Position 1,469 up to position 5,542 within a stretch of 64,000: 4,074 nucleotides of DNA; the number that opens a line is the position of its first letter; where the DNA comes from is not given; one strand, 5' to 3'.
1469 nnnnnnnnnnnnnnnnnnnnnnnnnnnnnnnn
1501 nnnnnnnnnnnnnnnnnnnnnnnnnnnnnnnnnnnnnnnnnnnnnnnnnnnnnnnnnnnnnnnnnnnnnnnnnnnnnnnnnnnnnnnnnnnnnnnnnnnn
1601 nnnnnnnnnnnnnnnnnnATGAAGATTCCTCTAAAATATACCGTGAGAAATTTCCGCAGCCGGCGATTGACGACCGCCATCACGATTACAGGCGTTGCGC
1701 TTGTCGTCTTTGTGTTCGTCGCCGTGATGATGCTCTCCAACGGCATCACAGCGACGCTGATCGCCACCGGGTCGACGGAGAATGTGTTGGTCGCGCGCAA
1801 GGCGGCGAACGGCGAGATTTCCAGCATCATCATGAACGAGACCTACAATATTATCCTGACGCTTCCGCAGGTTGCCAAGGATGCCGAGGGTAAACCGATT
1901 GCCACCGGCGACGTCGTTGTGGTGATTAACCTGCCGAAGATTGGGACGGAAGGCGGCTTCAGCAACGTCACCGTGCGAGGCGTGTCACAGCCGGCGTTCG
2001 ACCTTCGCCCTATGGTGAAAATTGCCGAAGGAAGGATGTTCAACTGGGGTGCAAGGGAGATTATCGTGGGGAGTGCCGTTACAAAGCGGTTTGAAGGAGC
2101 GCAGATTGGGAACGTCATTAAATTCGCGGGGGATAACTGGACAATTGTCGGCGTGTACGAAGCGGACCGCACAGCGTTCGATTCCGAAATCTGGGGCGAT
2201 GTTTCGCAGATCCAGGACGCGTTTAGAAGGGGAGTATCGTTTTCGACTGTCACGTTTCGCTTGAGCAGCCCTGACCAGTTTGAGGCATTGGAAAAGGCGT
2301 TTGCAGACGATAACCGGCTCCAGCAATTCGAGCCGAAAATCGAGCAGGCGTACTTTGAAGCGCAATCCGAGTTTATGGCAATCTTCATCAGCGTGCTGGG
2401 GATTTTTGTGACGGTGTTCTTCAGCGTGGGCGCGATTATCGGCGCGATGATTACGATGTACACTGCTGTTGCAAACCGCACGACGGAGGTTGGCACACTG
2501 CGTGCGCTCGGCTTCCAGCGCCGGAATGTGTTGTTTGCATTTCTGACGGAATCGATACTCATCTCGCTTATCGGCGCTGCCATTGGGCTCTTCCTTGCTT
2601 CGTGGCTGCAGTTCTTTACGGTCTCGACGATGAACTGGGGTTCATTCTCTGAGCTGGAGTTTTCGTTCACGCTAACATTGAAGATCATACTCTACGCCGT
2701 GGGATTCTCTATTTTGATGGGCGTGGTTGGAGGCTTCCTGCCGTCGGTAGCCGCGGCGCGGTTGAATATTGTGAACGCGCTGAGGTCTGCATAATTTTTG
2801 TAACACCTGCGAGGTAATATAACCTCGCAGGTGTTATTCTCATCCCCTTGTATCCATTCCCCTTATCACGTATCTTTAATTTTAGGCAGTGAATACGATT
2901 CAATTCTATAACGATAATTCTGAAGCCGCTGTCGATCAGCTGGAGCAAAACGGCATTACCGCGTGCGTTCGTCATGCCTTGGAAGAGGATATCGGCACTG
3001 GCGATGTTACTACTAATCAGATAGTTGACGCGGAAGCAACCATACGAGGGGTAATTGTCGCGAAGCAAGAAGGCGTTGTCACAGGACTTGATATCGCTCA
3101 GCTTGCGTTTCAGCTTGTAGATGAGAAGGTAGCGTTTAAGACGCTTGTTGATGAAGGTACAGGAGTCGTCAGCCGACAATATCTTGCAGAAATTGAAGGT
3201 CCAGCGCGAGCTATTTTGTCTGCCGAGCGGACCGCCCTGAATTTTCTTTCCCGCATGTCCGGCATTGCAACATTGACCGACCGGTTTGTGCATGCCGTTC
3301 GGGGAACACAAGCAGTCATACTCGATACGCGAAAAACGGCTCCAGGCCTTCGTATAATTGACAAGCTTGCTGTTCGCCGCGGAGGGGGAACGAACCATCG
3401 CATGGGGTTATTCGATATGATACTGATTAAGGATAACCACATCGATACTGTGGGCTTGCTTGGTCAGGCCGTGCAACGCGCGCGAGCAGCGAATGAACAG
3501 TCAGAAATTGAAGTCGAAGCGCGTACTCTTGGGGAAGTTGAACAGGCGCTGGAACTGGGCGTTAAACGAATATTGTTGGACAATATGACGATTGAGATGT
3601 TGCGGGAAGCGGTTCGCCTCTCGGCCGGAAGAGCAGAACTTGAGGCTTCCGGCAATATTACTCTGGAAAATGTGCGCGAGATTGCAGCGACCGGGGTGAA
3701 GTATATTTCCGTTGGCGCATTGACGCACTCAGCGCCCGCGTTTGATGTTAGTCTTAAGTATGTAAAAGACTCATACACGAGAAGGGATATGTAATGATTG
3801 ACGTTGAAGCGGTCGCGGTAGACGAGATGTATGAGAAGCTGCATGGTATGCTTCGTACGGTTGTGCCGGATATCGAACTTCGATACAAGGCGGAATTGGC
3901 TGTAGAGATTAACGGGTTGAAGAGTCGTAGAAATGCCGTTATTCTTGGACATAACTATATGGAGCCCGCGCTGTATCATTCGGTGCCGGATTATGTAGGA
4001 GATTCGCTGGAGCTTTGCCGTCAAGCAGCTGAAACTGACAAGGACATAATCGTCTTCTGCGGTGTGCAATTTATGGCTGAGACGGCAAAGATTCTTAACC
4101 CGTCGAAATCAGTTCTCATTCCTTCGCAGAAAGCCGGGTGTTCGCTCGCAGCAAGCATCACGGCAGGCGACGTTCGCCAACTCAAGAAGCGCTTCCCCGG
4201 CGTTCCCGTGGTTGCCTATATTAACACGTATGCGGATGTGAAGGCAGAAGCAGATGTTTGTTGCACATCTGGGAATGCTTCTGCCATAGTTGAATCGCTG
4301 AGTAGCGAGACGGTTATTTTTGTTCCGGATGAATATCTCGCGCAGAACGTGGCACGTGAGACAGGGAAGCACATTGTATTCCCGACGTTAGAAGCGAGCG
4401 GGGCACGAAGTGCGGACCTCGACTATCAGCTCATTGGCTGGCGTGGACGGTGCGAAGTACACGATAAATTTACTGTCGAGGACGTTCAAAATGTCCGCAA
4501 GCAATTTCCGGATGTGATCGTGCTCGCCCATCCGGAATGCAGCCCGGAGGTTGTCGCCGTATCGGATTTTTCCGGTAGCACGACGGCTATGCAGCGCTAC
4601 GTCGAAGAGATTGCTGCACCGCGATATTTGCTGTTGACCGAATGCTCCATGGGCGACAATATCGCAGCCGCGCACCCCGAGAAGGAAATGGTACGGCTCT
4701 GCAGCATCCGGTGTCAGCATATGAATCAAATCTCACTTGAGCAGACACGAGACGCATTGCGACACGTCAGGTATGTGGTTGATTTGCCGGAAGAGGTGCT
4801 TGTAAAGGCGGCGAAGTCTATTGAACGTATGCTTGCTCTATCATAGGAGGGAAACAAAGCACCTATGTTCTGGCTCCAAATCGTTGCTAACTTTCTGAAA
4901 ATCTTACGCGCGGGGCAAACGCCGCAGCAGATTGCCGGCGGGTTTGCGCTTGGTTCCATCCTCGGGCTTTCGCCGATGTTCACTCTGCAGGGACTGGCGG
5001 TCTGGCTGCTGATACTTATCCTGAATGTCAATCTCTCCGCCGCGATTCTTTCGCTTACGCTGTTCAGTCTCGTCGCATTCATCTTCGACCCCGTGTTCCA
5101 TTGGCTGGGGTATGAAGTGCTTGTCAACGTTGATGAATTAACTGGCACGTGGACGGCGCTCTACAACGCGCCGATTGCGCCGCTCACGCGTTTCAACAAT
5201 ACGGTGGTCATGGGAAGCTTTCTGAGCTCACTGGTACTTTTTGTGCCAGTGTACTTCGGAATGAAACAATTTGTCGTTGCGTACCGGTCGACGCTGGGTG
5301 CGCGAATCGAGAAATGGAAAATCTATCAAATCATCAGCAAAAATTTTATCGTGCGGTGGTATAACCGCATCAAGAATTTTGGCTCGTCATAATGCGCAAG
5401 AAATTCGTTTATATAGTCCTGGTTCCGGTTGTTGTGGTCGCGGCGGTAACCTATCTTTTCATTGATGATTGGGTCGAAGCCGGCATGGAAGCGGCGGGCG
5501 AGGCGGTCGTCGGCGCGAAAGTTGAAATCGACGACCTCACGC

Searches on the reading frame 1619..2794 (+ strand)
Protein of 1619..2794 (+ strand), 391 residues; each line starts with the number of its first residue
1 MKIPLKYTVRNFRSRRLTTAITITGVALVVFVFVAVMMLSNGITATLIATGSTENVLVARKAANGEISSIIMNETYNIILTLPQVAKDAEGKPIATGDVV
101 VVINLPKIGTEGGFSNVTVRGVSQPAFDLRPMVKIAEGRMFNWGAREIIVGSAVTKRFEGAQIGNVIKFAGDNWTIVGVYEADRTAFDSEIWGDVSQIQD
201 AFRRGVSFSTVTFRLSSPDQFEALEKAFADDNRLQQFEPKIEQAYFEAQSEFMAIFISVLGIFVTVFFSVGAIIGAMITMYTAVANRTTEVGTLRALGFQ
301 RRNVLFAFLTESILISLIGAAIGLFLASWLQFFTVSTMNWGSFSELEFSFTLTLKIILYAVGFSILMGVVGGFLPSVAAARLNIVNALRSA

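Call 54: search_protein_families(library=pfam, proteins=[window:1619-2794:+], max_evalue=0.00001)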
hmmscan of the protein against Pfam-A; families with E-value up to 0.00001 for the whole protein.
window:1619-2794:+ (391 aa): 2 families
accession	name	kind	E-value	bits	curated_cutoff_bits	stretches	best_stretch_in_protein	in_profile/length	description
PF12704.14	MacB_PCD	-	1.2e-19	71.9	27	1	19-228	1-204/207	MacB-like periplasmic core domain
PF02687.27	FtsX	-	2.8e-15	56.9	25.5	1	262-384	1-120/120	FtsX-like permease C-terminal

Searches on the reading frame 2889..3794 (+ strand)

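Call 54: search_protein_families(library=pfam, proteins=[window:2889-3794:+], max_evalue=0.00001)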
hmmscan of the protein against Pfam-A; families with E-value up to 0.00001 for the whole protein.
window:2889-3794:+ (301 aa): 2 families
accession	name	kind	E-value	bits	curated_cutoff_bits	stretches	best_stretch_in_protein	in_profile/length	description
PF01729.25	QRPTase_C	-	7.3e-57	192.2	23.1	1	126-290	1-169/169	Quinolinate phosphoribosyl transferase, C-terminal domain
PF02749.22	QRPTase_N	-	3.1e-20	72.6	27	1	39-124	1-82/82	Quinolinate phosphoribosyl transferase, N-terminal domain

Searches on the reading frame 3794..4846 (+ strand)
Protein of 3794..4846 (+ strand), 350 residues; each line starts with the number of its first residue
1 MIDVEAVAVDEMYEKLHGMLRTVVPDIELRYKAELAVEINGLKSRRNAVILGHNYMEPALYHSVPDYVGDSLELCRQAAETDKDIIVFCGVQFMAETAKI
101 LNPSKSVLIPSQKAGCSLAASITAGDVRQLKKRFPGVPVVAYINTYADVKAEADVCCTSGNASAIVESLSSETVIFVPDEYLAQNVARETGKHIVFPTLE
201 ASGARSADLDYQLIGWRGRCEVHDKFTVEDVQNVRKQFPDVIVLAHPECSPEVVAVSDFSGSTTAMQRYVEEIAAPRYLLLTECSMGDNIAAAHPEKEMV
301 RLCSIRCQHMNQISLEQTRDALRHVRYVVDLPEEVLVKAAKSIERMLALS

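Call 54: search_protein_families(library=pfam, proteins=[window:3794-4846:+], max_evalue=0.00001)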
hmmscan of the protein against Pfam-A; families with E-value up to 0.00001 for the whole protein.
window:3794-4846:+ (350 aa): 1 family
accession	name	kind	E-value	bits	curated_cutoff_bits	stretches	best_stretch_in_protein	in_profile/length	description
PF02445.21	NadA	-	7.9e-107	357.2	27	1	38-348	2-295/295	Quinolinate synthetase A protein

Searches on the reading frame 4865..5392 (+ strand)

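Call 54: search_protein_families(library=pfam, proteins=[window:4865-5392:+], max_evalue=0.00001)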
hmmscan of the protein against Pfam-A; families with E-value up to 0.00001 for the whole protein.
window:4865-5392:+ (175 aa): 1 family
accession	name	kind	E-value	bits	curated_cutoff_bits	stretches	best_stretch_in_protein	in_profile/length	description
PF09835.14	DUF2062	-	2.8e-14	53.8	27.4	1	9-142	7-143/147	Uncharacterized protein conserved in bacteria (DUF2062)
